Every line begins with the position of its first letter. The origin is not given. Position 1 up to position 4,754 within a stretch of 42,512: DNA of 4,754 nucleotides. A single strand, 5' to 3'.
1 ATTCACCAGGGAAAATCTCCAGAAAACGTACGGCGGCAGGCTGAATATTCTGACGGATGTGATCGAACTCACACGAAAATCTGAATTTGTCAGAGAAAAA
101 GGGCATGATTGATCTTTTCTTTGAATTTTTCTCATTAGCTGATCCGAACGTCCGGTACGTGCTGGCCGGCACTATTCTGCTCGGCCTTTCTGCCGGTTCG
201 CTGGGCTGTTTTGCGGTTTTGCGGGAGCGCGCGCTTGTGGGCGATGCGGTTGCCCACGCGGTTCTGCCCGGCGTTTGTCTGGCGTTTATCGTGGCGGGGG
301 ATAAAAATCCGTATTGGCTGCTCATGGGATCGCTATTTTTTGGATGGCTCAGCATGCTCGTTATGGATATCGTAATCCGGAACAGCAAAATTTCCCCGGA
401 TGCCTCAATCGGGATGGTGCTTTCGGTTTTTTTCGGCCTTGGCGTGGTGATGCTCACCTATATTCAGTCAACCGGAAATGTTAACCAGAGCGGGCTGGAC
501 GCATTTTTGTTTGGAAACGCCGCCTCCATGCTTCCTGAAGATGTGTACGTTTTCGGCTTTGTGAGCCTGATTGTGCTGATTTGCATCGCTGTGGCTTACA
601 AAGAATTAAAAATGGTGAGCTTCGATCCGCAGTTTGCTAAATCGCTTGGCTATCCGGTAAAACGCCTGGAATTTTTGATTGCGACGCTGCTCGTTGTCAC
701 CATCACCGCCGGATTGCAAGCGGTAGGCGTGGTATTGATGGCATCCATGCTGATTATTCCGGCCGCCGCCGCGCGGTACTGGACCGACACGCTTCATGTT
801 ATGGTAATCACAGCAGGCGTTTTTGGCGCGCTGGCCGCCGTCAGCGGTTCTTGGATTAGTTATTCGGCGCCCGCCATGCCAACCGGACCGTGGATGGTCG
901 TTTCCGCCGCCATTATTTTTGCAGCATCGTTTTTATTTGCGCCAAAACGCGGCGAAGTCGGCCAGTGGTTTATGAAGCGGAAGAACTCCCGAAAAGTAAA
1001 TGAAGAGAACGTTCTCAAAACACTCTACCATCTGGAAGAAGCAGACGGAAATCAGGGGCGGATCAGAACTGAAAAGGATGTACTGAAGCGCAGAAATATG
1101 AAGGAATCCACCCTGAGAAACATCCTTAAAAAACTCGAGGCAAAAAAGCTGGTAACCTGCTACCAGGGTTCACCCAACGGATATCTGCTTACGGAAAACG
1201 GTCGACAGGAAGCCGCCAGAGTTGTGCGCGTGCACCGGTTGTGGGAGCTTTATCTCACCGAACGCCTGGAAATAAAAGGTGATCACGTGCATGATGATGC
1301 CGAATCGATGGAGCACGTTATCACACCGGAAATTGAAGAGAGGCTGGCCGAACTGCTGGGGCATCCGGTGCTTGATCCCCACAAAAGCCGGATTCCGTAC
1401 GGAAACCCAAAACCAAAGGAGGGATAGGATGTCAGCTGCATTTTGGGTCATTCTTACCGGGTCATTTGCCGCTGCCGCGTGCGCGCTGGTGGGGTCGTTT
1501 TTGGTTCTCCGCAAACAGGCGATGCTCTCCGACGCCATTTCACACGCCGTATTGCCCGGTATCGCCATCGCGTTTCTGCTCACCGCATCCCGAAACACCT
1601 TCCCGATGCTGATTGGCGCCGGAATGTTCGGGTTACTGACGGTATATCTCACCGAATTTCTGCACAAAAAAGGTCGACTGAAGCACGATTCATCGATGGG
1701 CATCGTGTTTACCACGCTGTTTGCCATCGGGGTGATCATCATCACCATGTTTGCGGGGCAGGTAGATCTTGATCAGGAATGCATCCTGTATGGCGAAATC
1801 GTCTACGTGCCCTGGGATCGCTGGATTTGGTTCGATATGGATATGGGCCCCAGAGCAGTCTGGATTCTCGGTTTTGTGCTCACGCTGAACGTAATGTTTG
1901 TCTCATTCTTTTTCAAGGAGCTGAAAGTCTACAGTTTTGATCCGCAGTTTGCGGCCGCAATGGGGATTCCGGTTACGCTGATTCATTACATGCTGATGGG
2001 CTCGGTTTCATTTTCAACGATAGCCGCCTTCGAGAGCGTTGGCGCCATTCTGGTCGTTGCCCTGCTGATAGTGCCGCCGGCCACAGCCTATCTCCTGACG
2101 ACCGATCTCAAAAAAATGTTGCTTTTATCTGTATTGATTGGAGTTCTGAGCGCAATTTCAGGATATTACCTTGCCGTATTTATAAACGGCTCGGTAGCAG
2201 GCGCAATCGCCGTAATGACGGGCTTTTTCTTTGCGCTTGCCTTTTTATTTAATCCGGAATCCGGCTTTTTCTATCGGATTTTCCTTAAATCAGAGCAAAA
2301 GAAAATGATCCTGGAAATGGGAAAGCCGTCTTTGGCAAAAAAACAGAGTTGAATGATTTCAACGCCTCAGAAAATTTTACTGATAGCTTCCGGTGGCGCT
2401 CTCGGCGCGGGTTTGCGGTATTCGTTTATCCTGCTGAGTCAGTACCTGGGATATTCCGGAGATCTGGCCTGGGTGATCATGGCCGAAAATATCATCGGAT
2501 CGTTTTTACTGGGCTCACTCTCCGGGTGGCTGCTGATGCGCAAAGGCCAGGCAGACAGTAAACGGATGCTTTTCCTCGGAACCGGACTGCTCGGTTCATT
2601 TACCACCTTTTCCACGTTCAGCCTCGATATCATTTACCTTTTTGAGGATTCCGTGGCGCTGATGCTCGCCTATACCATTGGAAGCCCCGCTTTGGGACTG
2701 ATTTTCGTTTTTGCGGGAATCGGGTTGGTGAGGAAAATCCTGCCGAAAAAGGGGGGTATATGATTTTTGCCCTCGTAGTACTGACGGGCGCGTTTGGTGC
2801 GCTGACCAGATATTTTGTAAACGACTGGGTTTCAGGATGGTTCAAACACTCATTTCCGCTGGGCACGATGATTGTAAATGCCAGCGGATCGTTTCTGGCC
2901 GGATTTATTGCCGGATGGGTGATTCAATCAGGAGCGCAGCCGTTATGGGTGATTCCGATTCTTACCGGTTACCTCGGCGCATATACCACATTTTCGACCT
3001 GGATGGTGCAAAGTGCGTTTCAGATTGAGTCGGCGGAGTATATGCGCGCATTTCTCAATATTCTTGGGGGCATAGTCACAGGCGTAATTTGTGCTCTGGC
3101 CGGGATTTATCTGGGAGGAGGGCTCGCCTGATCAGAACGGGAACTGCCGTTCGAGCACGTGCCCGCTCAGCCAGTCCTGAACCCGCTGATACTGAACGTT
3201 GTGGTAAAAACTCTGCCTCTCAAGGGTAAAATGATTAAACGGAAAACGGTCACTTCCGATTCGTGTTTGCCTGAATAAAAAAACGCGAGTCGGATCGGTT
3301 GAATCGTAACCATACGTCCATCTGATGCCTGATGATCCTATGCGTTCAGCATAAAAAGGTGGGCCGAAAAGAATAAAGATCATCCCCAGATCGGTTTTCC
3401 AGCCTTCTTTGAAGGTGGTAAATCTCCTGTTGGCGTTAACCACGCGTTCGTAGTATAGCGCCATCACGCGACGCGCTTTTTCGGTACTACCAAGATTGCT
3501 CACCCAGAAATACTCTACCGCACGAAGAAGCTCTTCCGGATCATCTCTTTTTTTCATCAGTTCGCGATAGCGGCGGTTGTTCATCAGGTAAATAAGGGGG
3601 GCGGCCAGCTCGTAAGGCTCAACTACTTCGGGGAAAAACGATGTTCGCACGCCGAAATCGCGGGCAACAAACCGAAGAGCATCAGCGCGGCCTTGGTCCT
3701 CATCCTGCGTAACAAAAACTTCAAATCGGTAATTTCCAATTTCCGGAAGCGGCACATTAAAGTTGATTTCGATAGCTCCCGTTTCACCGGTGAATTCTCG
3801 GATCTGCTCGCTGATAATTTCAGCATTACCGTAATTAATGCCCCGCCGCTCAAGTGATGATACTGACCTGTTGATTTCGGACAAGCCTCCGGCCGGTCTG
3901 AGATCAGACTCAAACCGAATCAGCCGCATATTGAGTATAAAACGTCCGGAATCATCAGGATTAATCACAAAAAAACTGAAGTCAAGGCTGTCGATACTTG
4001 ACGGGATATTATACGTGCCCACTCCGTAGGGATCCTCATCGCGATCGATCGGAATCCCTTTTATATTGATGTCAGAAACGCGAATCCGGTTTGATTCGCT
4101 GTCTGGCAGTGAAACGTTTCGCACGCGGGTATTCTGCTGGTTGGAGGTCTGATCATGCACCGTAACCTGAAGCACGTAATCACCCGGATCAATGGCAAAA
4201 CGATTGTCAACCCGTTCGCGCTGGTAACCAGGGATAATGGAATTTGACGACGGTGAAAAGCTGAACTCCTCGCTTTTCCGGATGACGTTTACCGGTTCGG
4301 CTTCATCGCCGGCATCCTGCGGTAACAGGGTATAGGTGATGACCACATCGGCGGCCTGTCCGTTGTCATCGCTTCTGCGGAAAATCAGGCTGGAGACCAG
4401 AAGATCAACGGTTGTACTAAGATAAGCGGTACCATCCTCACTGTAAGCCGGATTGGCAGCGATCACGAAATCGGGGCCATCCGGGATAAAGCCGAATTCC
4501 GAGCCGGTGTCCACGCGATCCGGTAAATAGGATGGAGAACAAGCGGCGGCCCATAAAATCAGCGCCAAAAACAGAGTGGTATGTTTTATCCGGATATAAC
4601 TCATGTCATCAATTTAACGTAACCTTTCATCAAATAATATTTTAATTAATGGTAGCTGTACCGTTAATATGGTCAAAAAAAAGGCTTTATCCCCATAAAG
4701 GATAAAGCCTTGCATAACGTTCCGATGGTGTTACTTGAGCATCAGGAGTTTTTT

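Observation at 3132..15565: Three paralogous GWxTD lipoproteins bracket a T9SS metalloprotease, a regulator-less SusC/SusD pair and a Calx-beta lipoprotein: candidate uncharacterised surface protein/peptide-harvesting locus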

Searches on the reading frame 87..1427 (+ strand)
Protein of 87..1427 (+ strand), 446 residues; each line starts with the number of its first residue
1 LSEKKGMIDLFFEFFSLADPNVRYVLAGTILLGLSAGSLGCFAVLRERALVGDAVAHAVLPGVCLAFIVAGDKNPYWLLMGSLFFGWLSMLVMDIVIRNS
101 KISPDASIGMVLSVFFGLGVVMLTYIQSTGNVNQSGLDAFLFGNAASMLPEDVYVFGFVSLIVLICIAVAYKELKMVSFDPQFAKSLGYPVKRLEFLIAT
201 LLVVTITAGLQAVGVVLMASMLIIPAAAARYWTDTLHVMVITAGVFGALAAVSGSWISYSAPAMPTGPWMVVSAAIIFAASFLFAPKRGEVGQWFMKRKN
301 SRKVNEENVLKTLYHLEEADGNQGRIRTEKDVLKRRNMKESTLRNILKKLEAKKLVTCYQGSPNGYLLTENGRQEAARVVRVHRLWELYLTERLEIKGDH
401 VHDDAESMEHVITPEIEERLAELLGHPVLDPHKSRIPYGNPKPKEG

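Call 86: search_protein_families(library=pfam, proteins=[window:87-1427:+], max_evalue=0.00001)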
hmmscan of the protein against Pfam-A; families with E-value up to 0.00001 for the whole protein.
window:87-1427:+ (446 aa): 3 families
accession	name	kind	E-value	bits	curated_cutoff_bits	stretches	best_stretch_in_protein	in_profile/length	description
PF00950.22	ABC-3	-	6.4e-67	226.2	20.1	1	22-284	5-257/258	ABC 3 transport family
PF02742.21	Fe_dep_repr_C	-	4.1e-25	88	27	1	369-437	1-69/70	Iron dependent repressor, metal binding and dimerisation domain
PF01032.23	FecCD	-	4.8e-11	42.7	26.5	1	62-283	86-306/311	FecCD transport family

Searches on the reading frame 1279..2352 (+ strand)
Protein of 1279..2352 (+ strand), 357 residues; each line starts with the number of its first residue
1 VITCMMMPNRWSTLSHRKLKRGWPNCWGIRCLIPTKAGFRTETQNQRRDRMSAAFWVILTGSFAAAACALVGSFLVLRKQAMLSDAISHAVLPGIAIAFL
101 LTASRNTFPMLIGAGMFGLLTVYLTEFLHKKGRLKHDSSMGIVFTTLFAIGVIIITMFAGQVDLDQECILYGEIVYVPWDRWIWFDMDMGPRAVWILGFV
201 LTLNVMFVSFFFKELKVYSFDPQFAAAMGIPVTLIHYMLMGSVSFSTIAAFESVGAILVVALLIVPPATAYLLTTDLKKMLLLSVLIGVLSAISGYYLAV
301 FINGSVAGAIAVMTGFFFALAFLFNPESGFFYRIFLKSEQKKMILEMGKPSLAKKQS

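Call 86: search_protein_families(library=pfam, proteins=[window:1279-2352:+], max_evalue=0.00001)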
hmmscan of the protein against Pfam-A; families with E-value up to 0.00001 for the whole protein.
window:1279-2352:+ (357 aa): 2 families
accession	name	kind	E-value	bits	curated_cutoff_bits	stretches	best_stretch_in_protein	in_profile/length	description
PF00950.22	ABC-3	-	1e-51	176.4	20.1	1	55-324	6-257/258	ABC 3 transport family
PF01032.23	FecCD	-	1.2e-08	34.9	26.5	1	91-324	83-307/311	FecCD transport family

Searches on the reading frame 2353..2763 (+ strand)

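Call 86: search_protein_families(library=pfam, proteins=[window:2353-2763:+], max_evalue=0.00001)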
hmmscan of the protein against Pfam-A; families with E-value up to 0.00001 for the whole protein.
window:2353-2763:+ (136 aa): 1 family
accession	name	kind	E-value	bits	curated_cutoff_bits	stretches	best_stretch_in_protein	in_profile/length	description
PF02537.21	CRCB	-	5.9e-21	75.2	32.9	1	9-123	1-103/103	CrcB-like protein, Camphor Resistance (CrcB)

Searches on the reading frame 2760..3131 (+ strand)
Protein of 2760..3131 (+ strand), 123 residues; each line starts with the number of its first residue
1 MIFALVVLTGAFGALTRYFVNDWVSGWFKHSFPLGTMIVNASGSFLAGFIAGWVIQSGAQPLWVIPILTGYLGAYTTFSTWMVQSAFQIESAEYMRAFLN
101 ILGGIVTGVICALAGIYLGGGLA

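Call 86: search_protein_families(library=pfam, proteins=[window:2760-3131:+], max_evalue=0.00001)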
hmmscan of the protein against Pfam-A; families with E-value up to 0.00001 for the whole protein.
window:2760-3131:+ (123 aa): 1 family
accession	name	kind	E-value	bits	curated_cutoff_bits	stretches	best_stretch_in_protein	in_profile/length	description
PF02537.21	CRCB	-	1.6e-22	80.3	32.9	1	5-116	2-103/103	CrcB-like protein, Camphor Resistance (CrcB)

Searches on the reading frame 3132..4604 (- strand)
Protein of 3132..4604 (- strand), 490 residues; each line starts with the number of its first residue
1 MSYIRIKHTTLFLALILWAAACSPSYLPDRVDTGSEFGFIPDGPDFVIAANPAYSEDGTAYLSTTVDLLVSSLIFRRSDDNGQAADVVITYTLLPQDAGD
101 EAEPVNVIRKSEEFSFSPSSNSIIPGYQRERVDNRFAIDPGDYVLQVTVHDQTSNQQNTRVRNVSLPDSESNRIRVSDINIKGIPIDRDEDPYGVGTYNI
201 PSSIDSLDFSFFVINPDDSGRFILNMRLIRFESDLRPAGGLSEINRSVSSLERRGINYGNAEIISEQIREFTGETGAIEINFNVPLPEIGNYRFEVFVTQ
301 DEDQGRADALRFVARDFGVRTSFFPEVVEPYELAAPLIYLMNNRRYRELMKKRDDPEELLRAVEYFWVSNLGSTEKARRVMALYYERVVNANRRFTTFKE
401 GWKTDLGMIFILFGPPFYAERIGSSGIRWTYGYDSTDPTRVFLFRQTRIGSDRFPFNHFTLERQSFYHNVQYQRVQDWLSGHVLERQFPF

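Call 4: search_protein_families(library=pfam, proteins=[window:3132-4604:-], max_evalue=0.01)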
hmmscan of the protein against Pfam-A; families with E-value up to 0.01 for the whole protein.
window:3132-4604:- (490 aa): 1 family
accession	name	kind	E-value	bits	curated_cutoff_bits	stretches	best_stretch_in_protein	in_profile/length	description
PF20094.4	GWxTD_dom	-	1.1e-34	120.1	26.9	1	317-478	17-170/172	GWxTD domain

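Call 5: search_protein_families(library=ncbifam, proteins=[window:3132-4604:-], max_evalue=0.01)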
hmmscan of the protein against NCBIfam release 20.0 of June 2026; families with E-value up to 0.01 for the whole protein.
window:3132-4604:- (490 aa): 1 family
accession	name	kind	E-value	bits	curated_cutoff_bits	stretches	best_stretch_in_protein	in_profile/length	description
TIGR04514.1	GWxTD_dom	domain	2.1e-19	70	28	1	333-420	2-88/105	GWxTD domain-containing protein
